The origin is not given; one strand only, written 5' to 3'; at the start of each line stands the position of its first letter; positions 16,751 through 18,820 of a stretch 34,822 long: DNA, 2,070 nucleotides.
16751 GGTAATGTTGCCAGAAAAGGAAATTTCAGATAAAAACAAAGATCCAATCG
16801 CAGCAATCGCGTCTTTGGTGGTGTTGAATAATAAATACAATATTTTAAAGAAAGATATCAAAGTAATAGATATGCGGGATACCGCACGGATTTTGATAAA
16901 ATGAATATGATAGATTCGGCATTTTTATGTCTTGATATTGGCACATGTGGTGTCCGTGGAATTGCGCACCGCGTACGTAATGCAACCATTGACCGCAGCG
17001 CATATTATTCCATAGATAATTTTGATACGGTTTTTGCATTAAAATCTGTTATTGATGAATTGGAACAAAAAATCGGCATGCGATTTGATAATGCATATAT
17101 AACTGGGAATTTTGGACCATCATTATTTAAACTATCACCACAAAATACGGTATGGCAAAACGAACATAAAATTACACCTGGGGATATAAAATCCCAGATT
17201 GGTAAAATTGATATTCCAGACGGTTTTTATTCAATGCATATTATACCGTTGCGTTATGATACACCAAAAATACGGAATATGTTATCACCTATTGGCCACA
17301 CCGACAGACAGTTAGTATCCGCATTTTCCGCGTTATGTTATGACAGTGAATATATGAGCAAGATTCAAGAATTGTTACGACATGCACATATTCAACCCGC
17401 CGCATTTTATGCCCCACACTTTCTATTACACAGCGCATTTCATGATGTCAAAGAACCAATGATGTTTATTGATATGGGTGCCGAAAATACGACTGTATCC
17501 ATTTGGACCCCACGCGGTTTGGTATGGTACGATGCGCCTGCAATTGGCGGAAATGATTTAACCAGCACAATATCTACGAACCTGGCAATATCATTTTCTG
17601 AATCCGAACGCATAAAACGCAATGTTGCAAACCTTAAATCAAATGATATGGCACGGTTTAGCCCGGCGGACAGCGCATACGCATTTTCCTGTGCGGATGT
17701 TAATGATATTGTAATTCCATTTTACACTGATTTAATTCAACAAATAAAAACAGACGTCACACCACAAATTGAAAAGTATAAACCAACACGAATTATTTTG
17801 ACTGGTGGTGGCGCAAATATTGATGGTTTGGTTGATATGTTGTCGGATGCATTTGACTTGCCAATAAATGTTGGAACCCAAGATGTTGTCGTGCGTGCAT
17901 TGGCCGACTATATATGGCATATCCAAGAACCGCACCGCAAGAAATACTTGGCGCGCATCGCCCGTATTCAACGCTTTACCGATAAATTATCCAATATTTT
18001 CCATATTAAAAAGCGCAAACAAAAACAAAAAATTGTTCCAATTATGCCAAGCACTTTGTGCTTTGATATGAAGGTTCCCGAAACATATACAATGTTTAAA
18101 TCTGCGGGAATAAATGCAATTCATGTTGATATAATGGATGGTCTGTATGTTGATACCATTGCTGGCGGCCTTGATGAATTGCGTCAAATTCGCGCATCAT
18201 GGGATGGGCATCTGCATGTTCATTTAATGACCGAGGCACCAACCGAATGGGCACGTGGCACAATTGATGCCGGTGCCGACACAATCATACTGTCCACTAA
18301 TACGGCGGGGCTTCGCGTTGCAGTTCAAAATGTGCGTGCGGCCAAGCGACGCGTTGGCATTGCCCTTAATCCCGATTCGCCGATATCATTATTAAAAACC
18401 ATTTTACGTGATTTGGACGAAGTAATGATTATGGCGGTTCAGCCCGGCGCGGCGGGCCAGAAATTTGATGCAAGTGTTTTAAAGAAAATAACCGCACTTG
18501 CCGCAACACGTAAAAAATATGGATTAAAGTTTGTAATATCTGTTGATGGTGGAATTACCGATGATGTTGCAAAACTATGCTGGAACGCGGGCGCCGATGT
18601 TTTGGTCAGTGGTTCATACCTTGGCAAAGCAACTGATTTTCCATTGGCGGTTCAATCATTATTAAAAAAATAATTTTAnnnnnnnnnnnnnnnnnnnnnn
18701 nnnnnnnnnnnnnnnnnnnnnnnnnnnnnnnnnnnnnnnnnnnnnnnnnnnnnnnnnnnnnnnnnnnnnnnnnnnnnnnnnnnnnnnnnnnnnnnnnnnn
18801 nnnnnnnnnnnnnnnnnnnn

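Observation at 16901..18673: ftsA reads through, in frame and without a stop, into a complete ribulose-phosphate 3-epimerase domain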

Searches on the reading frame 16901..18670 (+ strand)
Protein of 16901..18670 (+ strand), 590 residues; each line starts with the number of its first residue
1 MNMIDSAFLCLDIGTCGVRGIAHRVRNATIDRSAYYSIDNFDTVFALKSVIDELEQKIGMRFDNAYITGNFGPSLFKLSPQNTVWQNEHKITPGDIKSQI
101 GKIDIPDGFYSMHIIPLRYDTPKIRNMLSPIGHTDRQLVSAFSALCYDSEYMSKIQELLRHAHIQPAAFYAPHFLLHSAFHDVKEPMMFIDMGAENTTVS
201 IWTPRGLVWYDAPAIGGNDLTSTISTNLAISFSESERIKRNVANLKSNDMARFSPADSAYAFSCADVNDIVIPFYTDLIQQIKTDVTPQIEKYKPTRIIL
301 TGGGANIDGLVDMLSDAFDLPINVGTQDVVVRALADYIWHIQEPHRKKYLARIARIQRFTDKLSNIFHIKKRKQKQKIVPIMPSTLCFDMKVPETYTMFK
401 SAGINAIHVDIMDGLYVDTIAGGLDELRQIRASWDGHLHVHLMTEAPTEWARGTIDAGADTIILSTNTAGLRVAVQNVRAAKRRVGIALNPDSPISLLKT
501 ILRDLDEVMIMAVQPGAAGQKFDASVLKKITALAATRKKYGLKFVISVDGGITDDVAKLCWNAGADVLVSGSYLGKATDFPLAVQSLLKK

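Call 3: search_protein_families(library=pfam, proteins=[window:16901-18670:+], max_evalue=0.01)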
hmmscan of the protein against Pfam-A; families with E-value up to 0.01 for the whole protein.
window:16901-18670:+ (590 aa): 4 families
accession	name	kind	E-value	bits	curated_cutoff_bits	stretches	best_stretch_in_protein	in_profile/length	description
PF00834.25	Ribul_P_3_epim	-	8.7e-41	139.9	21.1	1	383-573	4-196/198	Ribulose-phosphate 3 epimerase family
PF14450.12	FtsA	-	1.7e-11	45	31.8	1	189-328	2-113/127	Cell division protein FtsA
PF11104.14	PilM_2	-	4.5e-09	36.1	27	1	184-323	179-303/340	Type IV pilus assembly protein PilM;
PF06723.19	MreB_Mbl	-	1.6e-07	30.9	27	1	297-329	276-308/327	MreB/Mbl protein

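Call 4: search_protein_families(library=ncbifam, proteins=[window:16901-18670:+], max_evalue=0.01)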
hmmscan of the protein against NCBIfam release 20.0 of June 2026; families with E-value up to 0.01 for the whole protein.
window:16901-18670:+ (590 aa): 19 families
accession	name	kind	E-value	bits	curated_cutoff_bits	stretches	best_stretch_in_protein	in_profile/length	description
NF004076.0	PRK05581.1-4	subfamily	1.3e-48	165.2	165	1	379-585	5-213/221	ribulose-phosphate 3-epimerase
TIGR01163.1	rpe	equivalog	3.3e-44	150.8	212.6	1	382-587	3-210/211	ribulose-phosphate 3-epimerase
NF007266.0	PRK09722.1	equivalog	8.6e-38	130.1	271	1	381-572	5-198/230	D-allulose 6-phosphate 3-epimerase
NF005986.0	PRK08091.1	equivalog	1.9e-19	70.6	264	1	369-579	7-215/229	ribulose-phosphate 3-epimerase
NF005944.0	PRK08005.1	equivalog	2.7e-19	69.2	376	1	391-581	14-201/210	ribulose-phosphate 3 epimerase family protein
TIGR01174.1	ftsA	equivalog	3.3e-17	62.6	175.85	1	36-330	44-350/371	cell division protein FtsA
NF045709.1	Amuc_1101_fam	equivalog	5.7e-12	45.3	650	1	178-324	171-314/608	Amuc_1101 family PilM-like pilus complex protein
TIGR01175.1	pilM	subfamily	4.8e-11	42.2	133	1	185-324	187-312/348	type IV pilus assembly protein PilM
NF010658.0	PRK14057.1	equivalog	2.5e-07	30.5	530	1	406-574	48-224/254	epimerase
NF011660.0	PRK15080.1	equivalog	6.6e-07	28.8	182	1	189-244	145-200/277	ethanolamine utilization protein EutJ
NF010539.0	PRK13927.1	subfamily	2.8e-06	26.5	293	1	184-328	148-314/339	rod shape-determining protein MreB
TIGR02529.1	EutJ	subfamily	6.3e-06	25.8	152.1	0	189-243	112-166/239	ethanolamine utilization protein EutJ family protein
NF007009.0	PRK09472.1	equivalog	2.9e-05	23.3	409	1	188-339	207-372/420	cell division protein FtsA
NF009833.0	PRK13307.1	equivalog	0.00099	18.1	274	1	452-589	244-377/392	bifunctional 5,6,7,8-tetrahydromethanopterin hydro-lyase/3-hexulose-6-phosphate synthase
TIGR00904.1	mreB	subfamily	0.0014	17.8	365.75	0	187-329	152-315/334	MreB/Mrl family cell shape determining protein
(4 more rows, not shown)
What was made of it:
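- The FtsA half scores far below NCBI's FtsA equivalog cut-off (62.6 against 175.85 bits, call 4).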

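Call 8: find_homologous_proteins(query=window:16901-18670:+, max_evalue=0.001)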
Query window:16901-18670:+ (590 aa): 999 proteins with E <= 0.001 among 8000 candidates; the best 120 are listed.
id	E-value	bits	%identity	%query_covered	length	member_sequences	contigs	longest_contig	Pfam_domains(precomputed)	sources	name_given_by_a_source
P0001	0.0e+0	1272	93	100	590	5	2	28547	PF06723.20,PF14450.13,PF00834.26,PF11104.15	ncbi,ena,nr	ncbi:MAG: ribulose-phosphate 3-epimerase [Alphaproteobacteria bacterium]|nr:ribulose-phosphate 3-epi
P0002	0.0e+0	1127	82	100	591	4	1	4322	PF06723.20,PF14450.13,PF00834.26,PF11104.15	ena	-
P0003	0.0e+0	1121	82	100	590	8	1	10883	PF06723.20,PF14450.13,PF00834.26,PF11104.15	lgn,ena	-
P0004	0.0e+0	1110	82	100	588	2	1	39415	PF06723.20,PF14450.13,PF00834.26,PF11104.15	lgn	-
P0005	0.0e+0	1106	80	100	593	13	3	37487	PF06723.20,PF14450.13,PF00834.26,PF11104.15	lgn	-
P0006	0.0e+0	1071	78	100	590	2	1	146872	PF06723.20,PF14450.13,PF00834.26,PF11104.15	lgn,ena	-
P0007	0.0e+0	1021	75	100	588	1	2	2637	PF06723.20,PF14450.13,PF00834.26,PF11104.15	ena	-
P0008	2.7e-284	962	70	99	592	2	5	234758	PF14450.13,PF00834.26,PF11104.15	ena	-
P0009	4.8e-284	961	70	100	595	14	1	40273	PF14450.13,PF00834.26,PF11104.15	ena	-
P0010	1.7e-280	950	70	100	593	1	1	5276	PF14450.13,PF00834.26,PF11104.15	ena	-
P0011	6.0e-280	948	70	100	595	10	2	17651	PF14450.13,PF00834.26,PF11104.15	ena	-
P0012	3.4e-278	942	71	99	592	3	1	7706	PF06723.20,PF14450.13,PF00834.26,PF11104.15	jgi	-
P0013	5.7e-278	941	69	100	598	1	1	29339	PF14450.13,PF00834.26,PF11104.15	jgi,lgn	jgi:ribulose-phosphate 3-epimerase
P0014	1.3e-277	940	69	100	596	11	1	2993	PF14450.13,PF00834.26,PF11104.15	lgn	-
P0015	7.1e-277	938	69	100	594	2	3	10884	PF14450.13,PF00834.26,PF11104.15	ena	-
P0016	3.9e-276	935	69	100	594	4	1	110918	PF14450.13,PF00834.26,PF11104.15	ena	-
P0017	5.0e-276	935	69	100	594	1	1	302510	PF14450.13,PF00834.26,PF11104.15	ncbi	-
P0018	8.3e-276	934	69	100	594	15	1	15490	PF06723.20,PF14450.13,PF00834.26,PF11104.15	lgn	-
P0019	8.3e-276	934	69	100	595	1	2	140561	PF06723.20,PF14450.13,PF00834.26,PF11104.15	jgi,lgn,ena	-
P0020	2.0e-275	933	69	100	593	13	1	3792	PF14450.13,PF00834.26,PF11104.15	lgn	-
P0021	7.6e-275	931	69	100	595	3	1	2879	PF14450.13,PF00834.26,PF11104.15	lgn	-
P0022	1.4e-274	930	69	100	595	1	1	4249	PF14450.13,PF00834.26,PF11104.15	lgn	-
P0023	4.9e-271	918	69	99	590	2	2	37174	PF14450.13,PF00834.26,PF11104.15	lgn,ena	-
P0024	2.0e-270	916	68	100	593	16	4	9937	PF14450.13,PF00834.26,PF11104.15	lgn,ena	-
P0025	2.2e-270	916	68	100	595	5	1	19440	PF14450.13,PF00834.26,PF11104.15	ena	-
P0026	3.8e-270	915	69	100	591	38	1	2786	PF14450.13,PF00834.26,PF11104.15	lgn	-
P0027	2.1e-269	913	68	100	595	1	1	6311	PF14450.13,PF00834.26,PF11104.15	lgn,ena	-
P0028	4.7e-269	912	68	100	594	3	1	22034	PF14450.13,PF00834.26,PF11104.15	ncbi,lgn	-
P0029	1.1e-268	911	68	99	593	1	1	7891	PF14450.13,PF00834.26,PF11104.15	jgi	-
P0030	1.4e-268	910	68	100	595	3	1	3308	PF14450.13,PF00834.26,PF11104.15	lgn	-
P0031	2.2e-267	906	68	100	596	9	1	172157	PF14450.13,PF00834.26,PF11104.15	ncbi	-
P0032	2.8e-267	906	67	99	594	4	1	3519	PF06723.20,PF14450.13,PF00834.26,PF11104.15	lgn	-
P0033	1.1e-266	904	67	99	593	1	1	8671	PF14450.13,PF00834.26,PF11104.15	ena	-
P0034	1.8e-266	903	67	100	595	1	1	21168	PF14450.13,PF00834.26,PF11104.15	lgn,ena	-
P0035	1.9e-266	903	67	99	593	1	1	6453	PF14450.13,PF00834.26,PF11104.15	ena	-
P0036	1.9e-266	903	67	99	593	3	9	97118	PF14450.13,PF00834.26,PF11104.15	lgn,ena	-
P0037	3.9e-266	902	67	100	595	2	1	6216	PF14450.13,PF00834.26,PF11104.15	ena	-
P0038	4.0e-266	902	66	100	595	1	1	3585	PF14450.13,PF00834.26,PF11104.15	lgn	-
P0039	7.0e-266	901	67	99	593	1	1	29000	PF14450.13,PF00834.26,PF11104.15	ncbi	-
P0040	7.6e-266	901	67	99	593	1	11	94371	PF14450.13,PF00834.26,PF11104.15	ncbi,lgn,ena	-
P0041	9.3e-266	901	66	100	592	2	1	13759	PF14450.13,PF00834.26,PF11104.15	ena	-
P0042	9.6e-266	901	67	99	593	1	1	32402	PF14450.13,PF00834.26,PF11104.15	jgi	-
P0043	1.0e-265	901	67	99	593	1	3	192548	PF14450.13,PF00834.26,PF11104.15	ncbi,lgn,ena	-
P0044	1.3e-265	900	67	99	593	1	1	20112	PF14450.13,PF00834.26,PF11104.15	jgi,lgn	jgi:ribulose-phosphate 3-epimerase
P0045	2.1e-265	900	66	99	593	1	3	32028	PF14450.13,PF00834.26,PF11104.15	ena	-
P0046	2.1e-265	900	66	99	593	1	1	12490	PF14450.13,PF00834.26,PF11104.15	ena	-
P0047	2.3e-265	900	67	100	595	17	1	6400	PF14450.13,PF00834.26,PF11104.15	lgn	-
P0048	2.7e-265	899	67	99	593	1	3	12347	PF14450.13,PF00834.26,PF11104.15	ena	-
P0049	6.1e-265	898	67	99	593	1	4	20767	PF14450.13,PF00834.26,PF11104.15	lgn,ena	-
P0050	6.5e-265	898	66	99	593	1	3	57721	PF14450.13,PF00834.26,PF11104.15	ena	-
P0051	7.5e-265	898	67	100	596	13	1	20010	PF14450.13,PF00834.26,PF11104.15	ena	-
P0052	8.9e-265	898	66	99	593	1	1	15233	PF14450.13,PF00834.26,PF11104.15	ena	-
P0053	2.2e-264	896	66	100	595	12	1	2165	PF14450.13,PF00834.26,PF11104.15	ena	-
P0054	4.2e-264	895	66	99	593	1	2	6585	PF14450.13,PF00834.26,PF11104.15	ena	-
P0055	4.4e-264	895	66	99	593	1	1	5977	PF14450.13,PF00834.26,PF11104.15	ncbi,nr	ncbi:MAG: pilus assembly protein PilM [Alphaproteobacteria bacterium]|nr:pilus assembly protein PilM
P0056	1.6e-263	894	66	99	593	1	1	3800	PF14450.13,PF00834.26,PF11104.15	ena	-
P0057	1.8e-263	893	66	100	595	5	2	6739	PF14450.13,PF00834.26,PF11104.15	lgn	-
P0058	2.9e-262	889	66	100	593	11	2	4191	PF06723.20,PF14450.13,PF00834.26,PF11104.15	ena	-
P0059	6.5e-262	888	66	100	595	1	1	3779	PF14450.13,PF00834.26,PF11104.15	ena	-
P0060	9.2e-262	888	65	99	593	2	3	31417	PF06723.20,PF14450.13,PF00834.26,PF11104.15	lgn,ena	-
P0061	2.3e-261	886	66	100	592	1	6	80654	PF14450.13,PF00834.26,PF11104.15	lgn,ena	-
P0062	9.3e-261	884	66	100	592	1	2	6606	PF14450.13,PF00834.26,PF11104.15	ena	-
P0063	3.6e-260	882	67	99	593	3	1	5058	PF14450.13,PF00834.26,PF11104.15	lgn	-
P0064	6.5e-260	882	67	99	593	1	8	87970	PF14450.13,PF00834.26,PF11104.15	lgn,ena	-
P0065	6.6e-260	882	67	99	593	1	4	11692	PF14450.13,PF00834.26,PF11104.15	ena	-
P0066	2.2e-259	880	66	100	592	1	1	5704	PF14450.13,PF00834.26,PF11104.15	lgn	-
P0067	4.5e-259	879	65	100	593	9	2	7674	PF06723.20,PF14450.13,PF00834.26,PF11104.15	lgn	-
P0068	6.1e-259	878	66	99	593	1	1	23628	PF14450.13,PF00834.26,PF11104.15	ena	-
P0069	8.5e-259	878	66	99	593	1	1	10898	PF14450.13,PF00834.26,PF11104.15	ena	-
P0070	4.5e-258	876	64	100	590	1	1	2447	PF14450.13,PF00834.26,PF11104.15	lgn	-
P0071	4.6e-258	875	66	99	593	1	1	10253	PF14450.13,PF00834.26,PF11104.15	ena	-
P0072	2.4e-256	870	66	99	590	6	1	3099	PF14450.13,PF00834.26,PF11104.15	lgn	-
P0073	3.1e-256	869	64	100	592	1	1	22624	PF14450.13,PF00834.26,PF11104.15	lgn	-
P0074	2.7e-255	866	65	99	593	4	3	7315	PF14450.13,PF00834.26,PF11104.15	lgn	-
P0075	1.6e-253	861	65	99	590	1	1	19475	PF06723.20,PF14450.13,PF00834.26,PF11104.15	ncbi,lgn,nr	ncbi:MAG: pilus assembly protein PilM [Alphaproteobacteria bacterium]|nr:pilus assembly protein PilM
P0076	9.2e-252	855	64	99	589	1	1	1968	PF14450.13,PF00834.26,PF11104.15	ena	-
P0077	2.8e-247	840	66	95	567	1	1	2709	PF14450.13,PF00834.26,PF11104.15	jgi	jgi:ribulose-phosphate 3-epimerase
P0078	5.5e-243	826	60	100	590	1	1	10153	PF14450.13,PF00834.26,PF11104.15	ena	-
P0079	9.9e-242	822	61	100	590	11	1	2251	PF14450.13,PF00834.26,PF11104.15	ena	-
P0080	2.0e-241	821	60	100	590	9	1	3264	PF14450.13,PF00834.26,PF11104.15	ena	-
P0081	1.3e-235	801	60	100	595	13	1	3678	PF14450.13,PF00834.26,PF11104.15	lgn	-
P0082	4.3e-235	800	60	100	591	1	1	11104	PF14450.13,PF00834.26,PF11104.15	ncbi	-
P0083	1.9e-234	798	59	100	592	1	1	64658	PF06723.20,PF14450.13,PF00834.26,PF11104.15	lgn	-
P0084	3.3e-234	797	60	100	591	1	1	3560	PF14450.13,PF00834.26,PF11104.15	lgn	-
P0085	1.2e-233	795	60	100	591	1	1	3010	PF14450.13,PF00834.26,PF11104.15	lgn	-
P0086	7.3e-233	792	60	100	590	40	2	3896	PF14450.13,PF00834.26,PF11104.15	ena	-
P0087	1.0e-232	792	59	100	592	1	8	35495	PF14450.13,PF00834.26,PF11104.15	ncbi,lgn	-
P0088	1.9e-232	791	58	100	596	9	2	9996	PF06723.20,PF14450.13,PF00834.26,PF11104.15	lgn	-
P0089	8.1e-232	789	59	100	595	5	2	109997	PF14450.13,PF00834.26,PF11104.15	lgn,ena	-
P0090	1.5e-231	788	59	100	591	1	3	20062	PF14450.13,PF00834.26,PF11104.15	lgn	-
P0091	1.5e-231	788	65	88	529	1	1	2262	PF14450.13,PF00834.26,PF11104.15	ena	-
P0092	1.6e-231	788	59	100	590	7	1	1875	PF14450.13,PF00834.26,PF11104.15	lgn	-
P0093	1.8e-231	788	59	100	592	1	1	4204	PF14450.13,PF00834.26,PF11104.15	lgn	-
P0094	1.9e-231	788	59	100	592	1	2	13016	PF14450.13,PF00834.26,PF11104.15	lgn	-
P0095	2.3e-231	787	59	100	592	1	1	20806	PF14450.13,PF00834.26,PF11104.15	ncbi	-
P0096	4.1e-231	787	60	100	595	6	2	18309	PF14450.13,PF00834.26,PF11104.15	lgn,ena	-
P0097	4.4e-231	786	58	100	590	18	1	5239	PF06723.20,PF14450.13,PF00834.26,PF11104.15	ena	-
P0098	4.9e-231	786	58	100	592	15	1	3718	PF14450.13,PF00834.26,PF11104.15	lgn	-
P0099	6.9e-231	786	60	100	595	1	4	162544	PF14450.13,PF00834.26,PF11104.15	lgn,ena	-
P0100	1.1e-230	785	60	100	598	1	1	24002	PF14450.13,PF00834.26,PF11104.15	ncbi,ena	-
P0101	1.2e-230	785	59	100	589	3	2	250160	PF06723.20,PF14450.13,PF00834.26,PF11104.15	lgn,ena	-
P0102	1.6e-230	785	59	100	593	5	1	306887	PF06723.20,PF14450.13,PF00834.26,PF11104.15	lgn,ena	-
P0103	2.3e-230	784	60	100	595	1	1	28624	PF14450.13,PF00834.26,PF11104.15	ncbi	-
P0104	2.4e-230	784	58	100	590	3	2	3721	PF06723.20,PF14450.13,PF00834.26,PF11104.15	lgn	-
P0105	3.3e-230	784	59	100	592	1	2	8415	PF14450.13,PF00834.26,PF11104.15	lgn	-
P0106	4.4e-230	783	59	100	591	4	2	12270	PF14450.13,PF00834.26,PF11104.15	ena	-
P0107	4.7e-230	783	59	100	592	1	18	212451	PF14450.13,PF00834.26,PF11104.15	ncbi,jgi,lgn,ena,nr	ncbi:MAG: ribulose-phosphate 3-epimerase [Alphaproteobacteria bacterium]|nr:ribulose-phosphate 3-epi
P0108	5.2e-230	783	59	100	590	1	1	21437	PF06723.20,PF14450.13,PF00834.26,PF11104.15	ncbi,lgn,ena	ncbi:MAG: ribulose-phosphate 3-epimerase [Alphaproteobacteria bacterium]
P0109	7.7e-230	782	59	100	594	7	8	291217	PF14450.13,PF00834.26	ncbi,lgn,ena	-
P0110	8.0e-230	782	58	100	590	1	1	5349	PF06723.20,PF14450.13,PF00834.26,PF11104.15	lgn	-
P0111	1.1e-229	782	59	100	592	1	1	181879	PF14450.13,PF00834.26,PF11104.15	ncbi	-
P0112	1.6e-229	781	59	100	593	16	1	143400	PF06723.20,PF14450.13,PF00834.26,PF11104.15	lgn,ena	-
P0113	1.7e-229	781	59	100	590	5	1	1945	PF14450.13,PF00834.26,PF11104.15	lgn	-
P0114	1.7e-229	781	59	100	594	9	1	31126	PF06723.20,PF14450.13,PF00834.26,PF11104.15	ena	-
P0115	2.2e-229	781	59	100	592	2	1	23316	PF14450.13,PF00834.26,PF11104.15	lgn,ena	-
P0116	2.3e-229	781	59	100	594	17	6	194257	PF14450.13,PF00834.26,PF11104.15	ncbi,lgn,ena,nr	ncbi:MAG: ribulose-phosphate 3-epimerase [Alphaproteobacteria bacterium]|nr:ribulose-phosphate 3-epi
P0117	2.5e-229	781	59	100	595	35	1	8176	PF14450.13,PF00834.26,PF11104.15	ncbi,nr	ncbi:MAG: ribulose-phosphate 3-epimerase [Pseudomonadota bacterium]|nr:ribulose-phosphate 3-epimeras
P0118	3.0e-229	780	58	100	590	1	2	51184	PF06723.20,PF14450.13,PF00834.26,PF11104.15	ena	-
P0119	3.2e-229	780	59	100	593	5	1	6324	PF14450.13,PF00834.26,PF11104.15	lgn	-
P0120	3.3e-229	780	59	100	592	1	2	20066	PF14450.13,PF00834.26,PF11104.15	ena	-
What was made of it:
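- At least 120 clusters of 588-598 aa share 58-93% identity and all carry FtsA and Rpe Pfam domains (call 8). Pfam PilM_2 also matches (36 bits, call 3), and NCBI names some homologues 'pilus assembly protein PilM' (call 8).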

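Call 12: find_related_loci(query=window:16901-18670:+, collection=genome_contigs, flank=10000)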
Query window:16901-18670:+ (590 aa) in genome_contigs; peptide patterns used: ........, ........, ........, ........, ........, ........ (x = any residue, [..] = any of these).
44 stretches matched a pattern; 24 encode a relative of the query (tblastn E <= 1e-3); 24 distinct loci.
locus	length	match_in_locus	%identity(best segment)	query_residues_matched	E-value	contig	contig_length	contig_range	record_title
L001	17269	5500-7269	93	1-590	0e+0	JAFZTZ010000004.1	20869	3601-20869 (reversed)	MAG: Alphaproteobacteria bacterium isolate RGIG8096 Water_buffalos_Rumen-2__c42858, whole genome shotgun sequence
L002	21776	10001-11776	82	1-590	0e+0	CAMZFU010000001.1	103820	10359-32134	MAG TPA_asm: uncultured proteobacterium isolate SRR10912535_bin.38_metaWRAP_v1.3_MAG genome assembly, contig: ERZ1421001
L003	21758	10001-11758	82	1-586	0e+0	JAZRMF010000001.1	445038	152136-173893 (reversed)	MAG: Candidatus Enterousia sp. isolate T1900045428_YK20190119.MAGScoT_cleanbin_000014 SGB_7076_k141_1157352, whole genom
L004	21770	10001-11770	70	1-589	0e+0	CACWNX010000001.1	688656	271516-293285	MAG: uncultured proteobacterium isolate RUG10747 genome assembly, contig: RUG10747_asm_1, whole genome shotgun sequence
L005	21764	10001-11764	69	1-588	0e+0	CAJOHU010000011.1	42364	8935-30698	uncultured Alphaproteobacteria bacterium isolate Red_deer_4_mag_124 genome assembly, contig: scaffold_2221, whole genome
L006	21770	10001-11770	68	1-590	0e+0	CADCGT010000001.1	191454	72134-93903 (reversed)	MAG: uncultured proteobacterium isolate RUG14636 genome assembly, contig: RUG14636_asm_1, whole genome shotgun sequence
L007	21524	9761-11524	68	1-588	0e+0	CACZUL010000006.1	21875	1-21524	MAG: uncultured proteobacterium isolate RUG12956 genome assembly, contig: RUG12956_asm_6, whole genome shotgun sequence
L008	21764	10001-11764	68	1-588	0e+0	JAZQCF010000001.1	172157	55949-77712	MAG: Candidatus Enterousia sp. isolate T1900044638_TS20190104.MAGScoT_cleanbin_000062 SGB_1213_k141_1177048, whole genom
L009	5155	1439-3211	66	1-589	0e+0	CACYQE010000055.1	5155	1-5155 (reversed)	MAG: uncultured proteobacterium isolate RUG12172 genome assembly, contig: RUG12172_asm_55, whole genome shotgun sequence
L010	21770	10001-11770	60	1-590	0e+0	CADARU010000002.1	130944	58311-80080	MAG: uncultured proteobacterium isolate RUG13568 genome assembly, contig: RUG13568_asm_2, whole genome shotgun sequence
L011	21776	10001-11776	60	1-588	0e+0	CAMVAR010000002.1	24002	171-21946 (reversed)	MAG TPA_asm: uncultured proteobacterium isolate SRR8387716_bin.101_metaWRAP_v1.3_MAG genome assembly, contig: ERZ1420954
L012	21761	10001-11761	58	1-588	0e+0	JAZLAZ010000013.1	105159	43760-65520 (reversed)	MAG: Candidatus Enterousia sp. isolate T1900045067_TC20190061.MAGScoT_cleanbin_000021 SGB_4608_k141_1866197, whole genom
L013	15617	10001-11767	58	1-590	0e+0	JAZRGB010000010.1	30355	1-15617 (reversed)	MAG: Candidatus Enterousia sp. isolate T1900045493_YK20190187.MAGScoT_cleanbin_000028 SGB_7394_k141_2022648, whole genom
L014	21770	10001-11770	56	1-590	0e+0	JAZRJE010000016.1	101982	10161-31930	MAG: Candidatus Enterousia sp. isolate T1900045469_YK20190160.MAGScoT_cleanbin_000038 SGB_7227_k141_3588819, whole genom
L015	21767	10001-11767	56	1-590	0e+0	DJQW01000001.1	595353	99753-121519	MAG TPA_asm: Alphaproteobacteria bacterium UBA6376 UBA6376_contig_193, whole genome shotgun sequence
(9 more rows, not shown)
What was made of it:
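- They come from 24 GTDB species representatives from rumen, human, chicken and deer gut (call 12).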
